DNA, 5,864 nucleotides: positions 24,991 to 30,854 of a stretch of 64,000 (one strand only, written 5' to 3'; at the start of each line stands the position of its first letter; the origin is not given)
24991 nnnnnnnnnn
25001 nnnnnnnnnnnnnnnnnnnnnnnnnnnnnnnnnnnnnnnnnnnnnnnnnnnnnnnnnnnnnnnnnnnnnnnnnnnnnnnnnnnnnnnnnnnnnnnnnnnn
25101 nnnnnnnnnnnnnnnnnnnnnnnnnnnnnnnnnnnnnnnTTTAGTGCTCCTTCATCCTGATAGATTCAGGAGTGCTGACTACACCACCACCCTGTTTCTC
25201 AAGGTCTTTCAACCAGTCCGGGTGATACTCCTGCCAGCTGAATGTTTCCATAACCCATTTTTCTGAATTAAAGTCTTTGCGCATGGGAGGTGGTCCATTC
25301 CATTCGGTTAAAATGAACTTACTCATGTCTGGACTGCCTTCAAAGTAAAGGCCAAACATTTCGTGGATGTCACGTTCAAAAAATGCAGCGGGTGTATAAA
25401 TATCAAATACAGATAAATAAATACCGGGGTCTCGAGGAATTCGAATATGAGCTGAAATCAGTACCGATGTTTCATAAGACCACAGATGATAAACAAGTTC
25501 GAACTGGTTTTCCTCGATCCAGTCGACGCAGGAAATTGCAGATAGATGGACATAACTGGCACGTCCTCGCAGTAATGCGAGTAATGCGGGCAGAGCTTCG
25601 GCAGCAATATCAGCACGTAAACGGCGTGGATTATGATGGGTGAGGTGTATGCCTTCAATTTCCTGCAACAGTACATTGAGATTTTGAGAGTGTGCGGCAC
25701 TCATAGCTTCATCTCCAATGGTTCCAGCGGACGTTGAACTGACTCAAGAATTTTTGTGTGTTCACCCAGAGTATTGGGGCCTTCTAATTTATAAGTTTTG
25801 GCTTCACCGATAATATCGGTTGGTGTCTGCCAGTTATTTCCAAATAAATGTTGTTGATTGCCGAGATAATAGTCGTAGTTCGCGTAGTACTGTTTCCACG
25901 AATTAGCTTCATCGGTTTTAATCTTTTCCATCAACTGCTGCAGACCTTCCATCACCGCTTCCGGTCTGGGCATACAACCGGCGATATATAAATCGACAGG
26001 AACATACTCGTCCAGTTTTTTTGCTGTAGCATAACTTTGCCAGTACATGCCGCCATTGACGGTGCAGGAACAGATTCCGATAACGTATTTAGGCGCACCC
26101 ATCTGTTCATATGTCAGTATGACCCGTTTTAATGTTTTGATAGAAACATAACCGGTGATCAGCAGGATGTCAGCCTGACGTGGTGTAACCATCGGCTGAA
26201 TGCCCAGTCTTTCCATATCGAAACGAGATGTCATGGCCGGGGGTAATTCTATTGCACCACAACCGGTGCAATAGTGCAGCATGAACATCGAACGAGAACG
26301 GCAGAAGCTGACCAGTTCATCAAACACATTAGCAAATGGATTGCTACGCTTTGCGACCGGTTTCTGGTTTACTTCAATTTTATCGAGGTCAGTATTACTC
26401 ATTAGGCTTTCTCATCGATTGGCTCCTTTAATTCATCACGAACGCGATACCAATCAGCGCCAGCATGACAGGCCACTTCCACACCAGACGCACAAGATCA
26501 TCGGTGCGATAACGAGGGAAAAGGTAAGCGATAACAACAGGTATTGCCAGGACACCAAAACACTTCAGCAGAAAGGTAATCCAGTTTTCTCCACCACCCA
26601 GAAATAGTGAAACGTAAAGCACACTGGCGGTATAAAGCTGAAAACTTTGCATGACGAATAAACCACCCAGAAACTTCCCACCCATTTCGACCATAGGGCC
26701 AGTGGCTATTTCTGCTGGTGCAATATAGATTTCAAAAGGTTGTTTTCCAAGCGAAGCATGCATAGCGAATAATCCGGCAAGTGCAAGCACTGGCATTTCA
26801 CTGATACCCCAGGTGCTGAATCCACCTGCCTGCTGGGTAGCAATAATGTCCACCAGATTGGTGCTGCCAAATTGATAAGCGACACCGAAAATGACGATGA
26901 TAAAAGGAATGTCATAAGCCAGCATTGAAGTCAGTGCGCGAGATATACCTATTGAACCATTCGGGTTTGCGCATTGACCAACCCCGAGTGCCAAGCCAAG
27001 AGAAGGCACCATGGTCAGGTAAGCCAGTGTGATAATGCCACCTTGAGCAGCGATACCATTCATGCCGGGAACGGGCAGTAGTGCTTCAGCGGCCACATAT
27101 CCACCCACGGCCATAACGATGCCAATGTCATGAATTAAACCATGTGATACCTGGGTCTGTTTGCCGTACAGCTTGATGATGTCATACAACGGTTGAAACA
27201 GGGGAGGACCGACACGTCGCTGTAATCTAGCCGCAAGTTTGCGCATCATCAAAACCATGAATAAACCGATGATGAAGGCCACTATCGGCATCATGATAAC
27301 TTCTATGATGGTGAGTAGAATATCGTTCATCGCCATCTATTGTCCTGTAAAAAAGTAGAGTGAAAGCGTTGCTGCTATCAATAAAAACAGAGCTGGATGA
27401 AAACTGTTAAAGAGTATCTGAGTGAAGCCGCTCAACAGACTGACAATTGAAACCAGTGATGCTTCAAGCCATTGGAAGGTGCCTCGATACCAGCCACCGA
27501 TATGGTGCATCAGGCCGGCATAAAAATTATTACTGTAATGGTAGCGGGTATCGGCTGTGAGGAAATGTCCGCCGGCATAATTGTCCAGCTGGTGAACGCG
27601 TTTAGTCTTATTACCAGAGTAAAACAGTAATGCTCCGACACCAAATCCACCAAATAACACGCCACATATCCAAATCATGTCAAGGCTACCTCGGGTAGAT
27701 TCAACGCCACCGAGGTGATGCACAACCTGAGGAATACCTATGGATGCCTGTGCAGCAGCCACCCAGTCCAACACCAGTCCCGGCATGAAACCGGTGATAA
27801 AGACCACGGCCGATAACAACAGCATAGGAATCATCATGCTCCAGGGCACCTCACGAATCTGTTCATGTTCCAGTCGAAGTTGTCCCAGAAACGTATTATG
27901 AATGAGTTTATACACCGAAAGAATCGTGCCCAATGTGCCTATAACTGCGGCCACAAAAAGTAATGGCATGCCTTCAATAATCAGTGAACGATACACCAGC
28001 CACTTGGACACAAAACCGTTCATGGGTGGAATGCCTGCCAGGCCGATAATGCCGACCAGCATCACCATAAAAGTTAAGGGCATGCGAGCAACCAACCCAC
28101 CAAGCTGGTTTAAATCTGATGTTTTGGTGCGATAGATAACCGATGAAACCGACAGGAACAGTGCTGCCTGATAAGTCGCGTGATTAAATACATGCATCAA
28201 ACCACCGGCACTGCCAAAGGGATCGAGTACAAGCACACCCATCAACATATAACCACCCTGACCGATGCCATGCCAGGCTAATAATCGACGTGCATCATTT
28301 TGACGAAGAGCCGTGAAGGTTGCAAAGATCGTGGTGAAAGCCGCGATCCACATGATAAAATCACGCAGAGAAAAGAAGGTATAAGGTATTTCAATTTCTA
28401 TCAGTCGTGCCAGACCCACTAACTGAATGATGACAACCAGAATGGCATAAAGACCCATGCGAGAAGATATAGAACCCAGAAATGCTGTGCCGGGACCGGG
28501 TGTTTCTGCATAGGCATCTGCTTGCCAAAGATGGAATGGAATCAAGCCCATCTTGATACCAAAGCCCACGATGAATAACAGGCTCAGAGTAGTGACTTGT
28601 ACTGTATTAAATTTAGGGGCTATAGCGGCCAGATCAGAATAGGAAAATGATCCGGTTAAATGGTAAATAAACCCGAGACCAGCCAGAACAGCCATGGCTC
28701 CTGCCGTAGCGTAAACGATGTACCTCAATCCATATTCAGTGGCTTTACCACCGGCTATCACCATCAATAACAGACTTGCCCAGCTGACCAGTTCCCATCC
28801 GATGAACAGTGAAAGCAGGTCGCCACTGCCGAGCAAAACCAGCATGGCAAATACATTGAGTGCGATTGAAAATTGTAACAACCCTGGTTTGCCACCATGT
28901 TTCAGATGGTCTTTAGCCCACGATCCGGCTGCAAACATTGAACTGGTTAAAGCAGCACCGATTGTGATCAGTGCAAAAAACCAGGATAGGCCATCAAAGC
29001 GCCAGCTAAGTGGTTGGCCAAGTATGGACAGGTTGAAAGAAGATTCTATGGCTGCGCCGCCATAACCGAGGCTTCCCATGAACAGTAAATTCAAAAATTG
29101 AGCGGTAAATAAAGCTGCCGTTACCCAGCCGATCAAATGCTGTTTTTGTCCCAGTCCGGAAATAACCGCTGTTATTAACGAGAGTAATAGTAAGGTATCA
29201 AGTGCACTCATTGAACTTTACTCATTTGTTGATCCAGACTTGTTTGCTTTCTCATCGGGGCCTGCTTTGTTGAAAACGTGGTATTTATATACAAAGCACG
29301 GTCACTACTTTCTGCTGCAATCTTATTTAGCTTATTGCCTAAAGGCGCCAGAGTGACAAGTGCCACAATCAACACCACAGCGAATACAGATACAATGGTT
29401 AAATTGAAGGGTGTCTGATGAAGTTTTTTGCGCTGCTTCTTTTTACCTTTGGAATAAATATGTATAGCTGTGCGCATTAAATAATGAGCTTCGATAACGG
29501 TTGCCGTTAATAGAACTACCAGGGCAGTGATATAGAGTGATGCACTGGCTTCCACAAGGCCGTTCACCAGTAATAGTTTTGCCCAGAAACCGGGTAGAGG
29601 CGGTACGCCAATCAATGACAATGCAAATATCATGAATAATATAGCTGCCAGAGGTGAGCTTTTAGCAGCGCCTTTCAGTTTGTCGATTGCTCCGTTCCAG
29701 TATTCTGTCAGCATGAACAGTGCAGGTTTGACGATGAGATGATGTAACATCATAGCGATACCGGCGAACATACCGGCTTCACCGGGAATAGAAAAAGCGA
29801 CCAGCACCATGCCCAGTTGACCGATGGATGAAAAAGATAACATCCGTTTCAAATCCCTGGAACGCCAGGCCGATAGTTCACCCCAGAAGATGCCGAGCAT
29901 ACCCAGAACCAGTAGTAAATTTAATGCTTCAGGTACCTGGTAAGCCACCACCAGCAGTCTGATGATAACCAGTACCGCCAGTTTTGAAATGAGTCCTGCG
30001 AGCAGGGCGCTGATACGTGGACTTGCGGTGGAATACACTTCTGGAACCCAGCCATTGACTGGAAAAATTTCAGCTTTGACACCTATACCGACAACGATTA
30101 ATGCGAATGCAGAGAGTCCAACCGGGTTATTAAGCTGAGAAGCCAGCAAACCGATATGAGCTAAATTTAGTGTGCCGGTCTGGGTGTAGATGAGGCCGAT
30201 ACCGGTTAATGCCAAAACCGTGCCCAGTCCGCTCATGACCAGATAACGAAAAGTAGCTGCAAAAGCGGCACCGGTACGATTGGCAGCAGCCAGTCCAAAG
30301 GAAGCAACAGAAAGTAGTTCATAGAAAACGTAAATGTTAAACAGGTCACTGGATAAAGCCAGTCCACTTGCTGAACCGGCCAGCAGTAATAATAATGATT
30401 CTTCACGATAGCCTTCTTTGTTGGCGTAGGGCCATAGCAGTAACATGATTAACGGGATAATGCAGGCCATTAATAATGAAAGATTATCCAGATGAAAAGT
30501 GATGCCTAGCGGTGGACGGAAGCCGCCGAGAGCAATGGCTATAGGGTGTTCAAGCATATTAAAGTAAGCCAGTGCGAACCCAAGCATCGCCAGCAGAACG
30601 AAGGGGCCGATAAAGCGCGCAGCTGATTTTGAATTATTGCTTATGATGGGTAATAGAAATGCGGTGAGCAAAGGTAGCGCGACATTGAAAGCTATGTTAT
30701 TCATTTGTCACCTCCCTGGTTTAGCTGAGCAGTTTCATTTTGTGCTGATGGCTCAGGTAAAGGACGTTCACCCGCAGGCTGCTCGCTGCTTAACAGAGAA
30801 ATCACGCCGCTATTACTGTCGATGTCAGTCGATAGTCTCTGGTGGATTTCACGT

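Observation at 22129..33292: Complete Mbx/Mbs-type (Mrp + NuoBCDHI) membrane complex, collinear with the archaeal operon, in a proteobacterial-looking genome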

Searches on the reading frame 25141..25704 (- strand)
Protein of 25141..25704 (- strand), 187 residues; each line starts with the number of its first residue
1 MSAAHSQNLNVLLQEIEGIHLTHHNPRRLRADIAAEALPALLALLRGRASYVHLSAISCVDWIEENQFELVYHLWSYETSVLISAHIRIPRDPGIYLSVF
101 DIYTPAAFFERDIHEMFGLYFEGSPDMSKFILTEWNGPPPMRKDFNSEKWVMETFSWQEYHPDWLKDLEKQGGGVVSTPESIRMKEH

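Call 4: search_protein_families(library=pfam, proteins=[window:25141-25704:-])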
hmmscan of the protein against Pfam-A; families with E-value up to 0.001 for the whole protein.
window:25141-25704:- (187 aa): 1 family
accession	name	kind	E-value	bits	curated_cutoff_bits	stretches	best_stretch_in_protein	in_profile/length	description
PF00329.25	Complex1_30kDa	-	1.1e-25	91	22.5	1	33-148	3-121/124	Respiratory-chain NADH dehydrogenase, 30 Kd subunit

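Call 27: search_protein_families(library=ncbifam, proteins=[window:25141-25704:-], max_evalue=0.00001)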
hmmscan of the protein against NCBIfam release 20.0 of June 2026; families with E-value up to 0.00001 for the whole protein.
window:25141-25704:- (187 aa): 17 families
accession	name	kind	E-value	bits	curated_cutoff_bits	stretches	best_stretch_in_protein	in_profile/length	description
NF004736.0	PRK06074.2-3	equivalog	2.1e-23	82.9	239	1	26-155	39-167/183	NADH-quinone oxidoreductase subunit C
NF004735.0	PRK06074.2-2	equivalog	7.5e-22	78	176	1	23-146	23-147/158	NADH-quinone oxidoreductase subunit C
NF004738.0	PRK06074.2-5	equivalog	2.3e-21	76.3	198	1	26-153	27-157/174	NADH-quinone oxidoreductase subunit C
TIGR01961.1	NuoC_fam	subfamily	6.5e-21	75.1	122.45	1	32-147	4-120/122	NADH (or F420H2) dehydrogenase, subunit C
NF040611.1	F420_dehyd_FpoC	exception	1.2e-20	74.1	220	1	25-146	25-147/158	F420H2 dehydrogenase subunit FpoC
NF004733.0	PRK06074.1-5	equivalog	5.3e-15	55.6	225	1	28-151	30-155/203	NADH-quinone oxidoreductase subunit C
NF004734.0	PRK06074.2-1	equivalog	6.6e-15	55.5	169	1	50-146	49-150/164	NADH-quinone oxidoreductase subunit C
NF009808.0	PRK13292.1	equivalog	4.2e-12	44.8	1156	1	33-157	253-385/791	NADH-quinone oxidoreductase subunit B/C/D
NF004737.0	PRK06074.2-4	equivalog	8.2e-12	45.3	144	1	41-149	23-128/150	NADH-quinone oxidoreductase subunit C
NF006304.0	PRK08491.1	equivalog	1.7e-11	44.2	228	1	33-142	63-171/263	NADH-quinone oxidoreductase subunit C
NF008728.0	PRK11742.1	equivalog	2.8e-11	42.5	840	1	65-162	92-189/598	NADH-quinone oxidoreductase subunit C/D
NF005856.0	PRK07785.1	equivalog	1.8e-10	41.1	224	1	29-145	102-222/246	NADH-quinone oxidoreductase subunit C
NF005832.0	PRK07735.1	equivalog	4.4e-10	39.3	431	1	51-146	331-424/430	NADH-quinone oxidoreductase subunit C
NF004731.0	PRK06074.1-3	equivalog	1e-08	35.3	303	1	54-146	54-146/207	NADH-quinone oxidoreductase subunit C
NF009141.0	PRK12494.1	equivalog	1.7e-08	34.5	175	1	51-147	65-165/175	NAD(P)H-quinone oxidoreductase subunit J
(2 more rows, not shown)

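Call 65: search_solved_structures(query=window:25141-25704:-, max_evalue=0.001)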
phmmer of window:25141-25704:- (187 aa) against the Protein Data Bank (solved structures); distinct sequences matched with E-value up to 0.001: 41.
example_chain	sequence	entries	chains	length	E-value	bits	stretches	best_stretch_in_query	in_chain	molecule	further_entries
6u8y_K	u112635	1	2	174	1.9e-17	67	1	25-155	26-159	NADH dehydrogenase subunit C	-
7arc_C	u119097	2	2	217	6.4e-10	42.4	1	36-146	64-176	ND9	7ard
6gcs_G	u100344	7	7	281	9.6e-10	41.9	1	32-147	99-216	30-KDA PROTEIN (NUGM) | Subunit NUGM of NADH:Ubiquinone Oxidoreductase (Complex I)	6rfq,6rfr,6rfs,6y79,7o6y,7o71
6yj4_C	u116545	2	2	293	1e-09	41.7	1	32-147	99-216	NUGM protein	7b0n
7q5y_B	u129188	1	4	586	2.3e-09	40.6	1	32-146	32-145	NADH-quinone oxidoreductase subunit C/D 2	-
7zm7_G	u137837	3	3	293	4.5e-09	39.7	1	47-146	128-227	NADH-ubiquinone oxidoreductase 30.4 kDa subunit-like protein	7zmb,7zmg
5lc5_C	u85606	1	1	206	6.2e-09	39.2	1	40-150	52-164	NADH dehydrogenase [ubiquinone] iron-sulfur protein 3, mitochondrial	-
7zd6_5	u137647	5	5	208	6.4e-09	39.2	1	41-150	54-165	NADH dehydrogenase [ubiquinone] iron-sulfur protein 3, mitochondrial | Complex I-30kD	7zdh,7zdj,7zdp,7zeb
9w2u_C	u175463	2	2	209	6.5e-09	39.2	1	40-150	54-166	NADH dehydrogenase [ubiquinone] iron-sulfur protein 3, mitochondrial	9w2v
9f5x_D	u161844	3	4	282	6.5e-09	39.1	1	36-147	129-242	NADH:ubiquinone oxidoreductase 30kDa subunit domain-containing protein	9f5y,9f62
8zo8_S3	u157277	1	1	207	7.5e-09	38.9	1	40-150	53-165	NADH dehydrogenase [ubiquinone] iron-sulfur protein 3, mitochondrial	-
7v2c_P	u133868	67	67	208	7.6e-09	38.9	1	40-150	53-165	NADH dehydrogenase [ubiquinone] iron-sulfur protein 3, mitochondrial | Complex I-30kD | NADH-ubiquinone oxidoreductase 30 kDa subunit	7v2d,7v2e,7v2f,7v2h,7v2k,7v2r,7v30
5lnk_5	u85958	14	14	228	7.8e-09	38.9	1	41-150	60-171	Mitochondrial complex I, 30 kDa subunit | NADH:ubiquinone oxidoreductase core subunit S3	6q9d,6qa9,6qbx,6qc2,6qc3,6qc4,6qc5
5ldw_C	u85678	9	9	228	7.9e-09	38.9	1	40-150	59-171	NADH dehydrogenase [ubiquinone] iron-sulfur protein 3, mitochondrial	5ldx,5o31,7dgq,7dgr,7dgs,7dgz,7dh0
9iho_C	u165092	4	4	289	8.2e-09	38.8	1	52-148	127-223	NUGM (30 kDa) subunit of mitochondrial NADH:ubiquinone oxidoreductase (Complex I)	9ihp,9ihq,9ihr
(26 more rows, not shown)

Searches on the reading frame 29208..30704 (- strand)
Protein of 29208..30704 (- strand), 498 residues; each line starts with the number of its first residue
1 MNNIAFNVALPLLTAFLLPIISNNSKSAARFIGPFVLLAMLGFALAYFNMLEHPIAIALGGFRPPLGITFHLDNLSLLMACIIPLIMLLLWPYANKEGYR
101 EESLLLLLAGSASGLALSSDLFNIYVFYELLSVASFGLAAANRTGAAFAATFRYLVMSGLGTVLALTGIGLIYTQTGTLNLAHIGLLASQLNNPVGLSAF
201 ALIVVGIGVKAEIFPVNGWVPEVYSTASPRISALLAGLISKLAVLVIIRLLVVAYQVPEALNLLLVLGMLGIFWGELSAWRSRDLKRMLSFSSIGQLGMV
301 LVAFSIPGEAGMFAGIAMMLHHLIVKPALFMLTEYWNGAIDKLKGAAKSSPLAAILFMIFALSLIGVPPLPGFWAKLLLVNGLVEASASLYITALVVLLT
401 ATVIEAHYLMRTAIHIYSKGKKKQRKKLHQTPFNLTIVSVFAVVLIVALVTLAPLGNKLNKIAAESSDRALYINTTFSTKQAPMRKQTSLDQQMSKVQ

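Call 3: search_protein_families(library=pfam, proteins=[window:29208-30704:-])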
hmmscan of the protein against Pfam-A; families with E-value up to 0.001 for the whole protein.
window:29208-30704:- (498 aa): 2 families
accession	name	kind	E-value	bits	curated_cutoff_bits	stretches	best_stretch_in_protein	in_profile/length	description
PF00361.26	Proton_antipo_M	-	9.1e-51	173.2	21.5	1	118-397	1-289/294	NADH:quinone oxidoreductase/Mrp antiporter, TM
PF10125.14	NADHdeh_related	-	3.8e-05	23.6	27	1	111-216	80-181/218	NADH dehydrogenase I, subunit N related protein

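Call 27: search_protein_families(library=ncbifam, proteins=[window:29208-30704:-], max_evalue=0.00001)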
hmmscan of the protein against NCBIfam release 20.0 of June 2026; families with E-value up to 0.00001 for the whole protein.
window:29208-30704:- (498 aa): 74 families (the best 25 are shown)
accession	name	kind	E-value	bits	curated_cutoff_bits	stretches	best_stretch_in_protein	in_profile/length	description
NF006241.0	PRK08377.1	equivalog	2.8e-86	290.5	645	1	5-449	6-459/494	NADH dehydrogenase subunit N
NF009306.0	PRK12663.1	equivalog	4.1e-68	230.4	542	1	5-481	7-496/498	Na+/H+ antiporter subunit D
NF009308.0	PRK12665.1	equivalog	2.4e-62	211.2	585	1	4-425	9-442/531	Na+/H+ antiporter subunit D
NF009305.0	PRK12662.1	equivalog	1.9e-59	201.7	700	1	6-464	8-488/492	putative monovalent cation/H+ antiporter subunit D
NF005818.0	PRK07691.1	equivalog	1.1e-57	196.1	586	1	2-475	4-492/496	Na+/H+ antiporter subunit D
NF006238.0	PRK08375.1-4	equivalog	6.5e-55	186.9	626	1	4-397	6-412/531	putative monovalent cation/H+ antiporter subunit D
TIGR01770.1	NDH_I_N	subfamily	9.7e-53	179.8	332.6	1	20-450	22-466/472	NADH-quinone oxidoreductase subunit NuoN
NF009309.0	PRK12666.1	equivalog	1e-52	179.5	476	1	4-486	8-525/529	monovalent cation/H+ antiporter subunit D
TIGR00944.1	2a6301s04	subfamily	2.8e-50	171.9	692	1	6-447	5-460/463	multicomponent K+/H+ antiporter, MrpD/PhaD subunit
NF005140.0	PRK06589.1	equivalog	1.1e-48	166.4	470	1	65-448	74-472/489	putative monovalent cation/H+ antiporter subunit D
NF004920.0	PRK06277.1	equivalog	4.9e-48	164.1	578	1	3-454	3-461/478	energy conserving hydrogenase EhbF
NF006419.0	PRK08668.1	equivalog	2.5e-46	158.6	617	1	9-466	9-481/613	NADH dehydrogenase subunit M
NF006239.0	PRK08375.1-5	equivalog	1.6e-45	155.9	760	1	6-480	9-497/511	putative monovalent cation/H+ antiporter subunit D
NF006240.0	PRK08376.1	subfamily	6.2e-45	154.1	662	1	3-454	6-492/521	putative monovalent cation/H+ antiporter subunit D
TIGR01972.1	NDH_I_M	subfamily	7.6e-45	153.5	263.8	1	5-449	2-464/486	NADH-quinone oxidoreductase subunit M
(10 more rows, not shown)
